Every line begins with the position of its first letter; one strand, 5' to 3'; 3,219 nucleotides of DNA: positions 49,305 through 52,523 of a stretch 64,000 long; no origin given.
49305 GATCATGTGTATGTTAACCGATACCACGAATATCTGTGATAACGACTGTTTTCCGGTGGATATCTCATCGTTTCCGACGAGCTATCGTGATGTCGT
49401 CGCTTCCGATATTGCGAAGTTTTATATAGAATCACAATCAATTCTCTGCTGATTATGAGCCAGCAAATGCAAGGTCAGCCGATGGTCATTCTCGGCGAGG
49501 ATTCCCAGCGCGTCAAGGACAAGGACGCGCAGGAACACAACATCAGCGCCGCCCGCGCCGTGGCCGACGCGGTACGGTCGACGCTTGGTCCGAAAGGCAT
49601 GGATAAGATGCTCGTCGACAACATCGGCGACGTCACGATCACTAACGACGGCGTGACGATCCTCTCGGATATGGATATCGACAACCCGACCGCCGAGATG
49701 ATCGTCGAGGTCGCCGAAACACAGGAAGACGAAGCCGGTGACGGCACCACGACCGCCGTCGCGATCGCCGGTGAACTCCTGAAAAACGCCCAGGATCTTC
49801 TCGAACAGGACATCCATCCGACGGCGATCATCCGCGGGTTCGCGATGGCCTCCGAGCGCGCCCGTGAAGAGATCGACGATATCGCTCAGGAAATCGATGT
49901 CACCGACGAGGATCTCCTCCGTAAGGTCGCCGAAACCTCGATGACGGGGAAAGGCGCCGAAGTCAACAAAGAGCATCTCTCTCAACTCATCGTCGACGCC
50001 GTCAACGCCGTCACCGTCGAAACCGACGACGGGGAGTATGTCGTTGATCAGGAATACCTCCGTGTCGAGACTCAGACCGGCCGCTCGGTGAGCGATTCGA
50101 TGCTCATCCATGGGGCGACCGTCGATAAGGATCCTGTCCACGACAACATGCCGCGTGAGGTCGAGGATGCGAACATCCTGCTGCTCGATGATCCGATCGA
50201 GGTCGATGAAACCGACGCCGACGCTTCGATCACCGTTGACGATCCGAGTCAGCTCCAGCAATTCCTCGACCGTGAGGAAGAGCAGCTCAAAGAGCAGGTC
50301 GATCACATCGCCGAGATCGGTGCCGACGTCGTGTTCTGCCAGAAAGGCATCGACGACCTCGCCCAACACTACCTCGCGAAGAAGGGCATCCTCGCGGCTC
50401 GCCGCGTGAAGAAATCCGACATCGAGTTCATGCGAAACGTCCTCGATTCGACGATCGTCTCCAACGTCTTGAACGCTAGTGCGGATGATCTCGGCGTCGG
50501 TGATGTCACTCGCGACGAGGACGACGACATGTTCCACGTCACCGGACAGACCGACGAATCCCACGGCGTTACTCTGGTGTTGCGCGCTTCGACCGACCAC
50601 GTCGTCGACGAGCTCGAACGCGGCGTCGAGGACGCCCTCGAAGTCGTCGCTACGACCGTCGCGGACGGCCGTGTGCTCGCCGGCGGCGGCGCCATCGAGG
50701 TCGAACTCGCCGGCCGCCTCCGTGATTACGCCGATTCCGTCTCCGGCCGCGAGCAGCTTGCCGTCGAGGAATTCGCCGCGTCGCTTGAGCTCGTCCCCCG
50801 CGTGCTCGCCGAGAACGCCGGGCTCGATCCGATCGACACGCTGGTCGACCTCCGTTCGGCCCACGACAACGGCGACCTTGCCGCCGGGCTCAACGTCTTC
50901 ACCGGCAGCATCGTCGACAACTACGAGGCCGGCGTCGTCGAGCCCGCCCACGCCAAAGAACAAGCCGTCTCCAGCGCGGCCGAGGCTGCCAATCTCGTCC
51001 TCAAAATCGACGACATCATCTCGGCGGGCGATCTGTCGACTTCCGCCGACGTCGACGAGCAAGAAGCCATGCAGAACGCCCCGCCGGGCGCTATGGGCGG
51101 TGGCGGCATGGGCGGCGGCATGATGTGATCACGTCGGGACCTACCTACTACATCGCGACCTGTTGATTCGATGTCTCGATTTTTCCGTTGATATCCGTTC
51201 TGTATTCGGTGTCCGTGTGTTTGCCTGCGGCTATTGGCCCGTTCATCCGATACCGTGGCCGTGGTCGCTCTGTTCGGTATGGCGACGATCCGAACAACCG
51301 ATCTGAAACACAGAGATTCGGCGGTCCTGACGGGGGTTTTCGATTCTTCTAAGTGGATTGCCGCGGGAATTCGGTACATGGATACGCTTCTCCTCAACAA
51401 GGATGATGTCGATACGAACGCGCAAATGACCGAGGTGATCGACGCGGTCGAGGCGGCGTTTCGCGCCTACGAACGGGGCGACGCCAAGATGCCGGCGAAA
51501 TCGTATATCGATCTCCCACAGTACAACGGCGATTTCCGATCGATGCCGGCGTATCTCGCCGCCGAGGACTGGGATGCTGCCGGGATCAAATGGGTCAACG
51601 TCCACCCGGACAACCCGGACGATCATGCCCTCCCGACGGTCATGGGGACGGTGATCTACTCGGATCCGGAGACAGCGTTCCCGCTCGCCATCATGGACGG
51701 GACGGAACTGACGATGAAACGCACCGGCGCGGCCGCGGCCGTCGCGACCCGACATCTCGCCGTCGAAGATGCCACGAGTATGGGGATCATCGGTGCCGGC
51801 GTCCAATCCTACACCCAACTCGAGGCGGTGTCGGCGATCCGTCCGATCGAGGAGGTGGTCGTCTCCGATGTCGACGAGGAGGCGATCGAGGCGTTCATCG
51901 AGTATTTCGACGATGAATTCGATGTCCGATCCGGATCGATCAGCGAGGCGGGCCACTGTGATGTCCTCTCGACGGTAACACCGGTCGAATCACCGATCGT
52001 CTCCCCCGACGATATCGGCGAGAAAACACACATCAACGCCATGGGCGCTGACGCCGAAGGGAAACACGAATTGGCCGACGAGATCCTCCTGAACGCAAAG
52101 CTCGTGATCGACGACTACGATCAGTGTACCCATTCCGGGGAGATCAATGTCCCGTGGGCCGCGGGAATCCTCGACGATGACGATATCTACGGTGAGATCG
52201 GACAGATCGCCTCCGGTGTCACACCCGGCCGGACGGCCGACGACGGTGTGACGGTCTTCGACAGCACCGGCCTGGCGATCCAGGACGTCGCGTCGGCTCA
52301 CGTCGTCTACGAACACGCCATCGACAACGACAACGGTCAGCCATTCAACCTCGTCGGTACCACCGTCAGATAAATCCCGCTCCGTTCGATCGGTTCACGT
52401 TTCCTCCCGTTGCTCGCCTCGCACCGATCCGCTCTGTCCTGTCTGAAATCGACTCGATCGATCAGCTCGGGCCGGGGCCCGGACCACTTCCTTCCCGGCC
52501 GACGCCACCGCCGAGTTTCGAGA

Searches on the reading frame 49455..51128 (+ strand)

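Call 80: search_protein_families(library=pfam, proteins=[window:49455-51128:+], max_evalue=0.00001)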
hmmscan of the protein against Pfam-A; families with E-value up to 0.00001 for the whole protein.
window:49455-51128:+ (557 aa): 1 family
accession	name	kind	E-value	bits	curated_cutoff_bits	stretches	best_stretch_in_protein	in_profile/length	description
PF00118.29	Cpn60_TCP1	-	3.7e-167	557.4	34.3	1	36-525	1-489/490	TCP-1/cpn60 chaperonin family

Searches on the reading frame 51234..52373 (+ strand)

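Call 80: search_protein_families(library=pfam, proteins=[window:51234-52373:+], max_evalue=0.00001)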
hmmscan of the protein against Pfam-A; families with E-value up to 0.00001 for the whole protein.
window:51234-52373:+ (379 aa): 1 family
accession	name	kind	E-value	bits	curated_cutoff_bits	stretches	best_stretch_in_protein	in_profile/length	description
PF02423.21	OCD_Mu_crystall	-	3.3e-97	325.7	24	1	50-364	2-312/314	Ornithine cyclodeaminase/mu-crystallin family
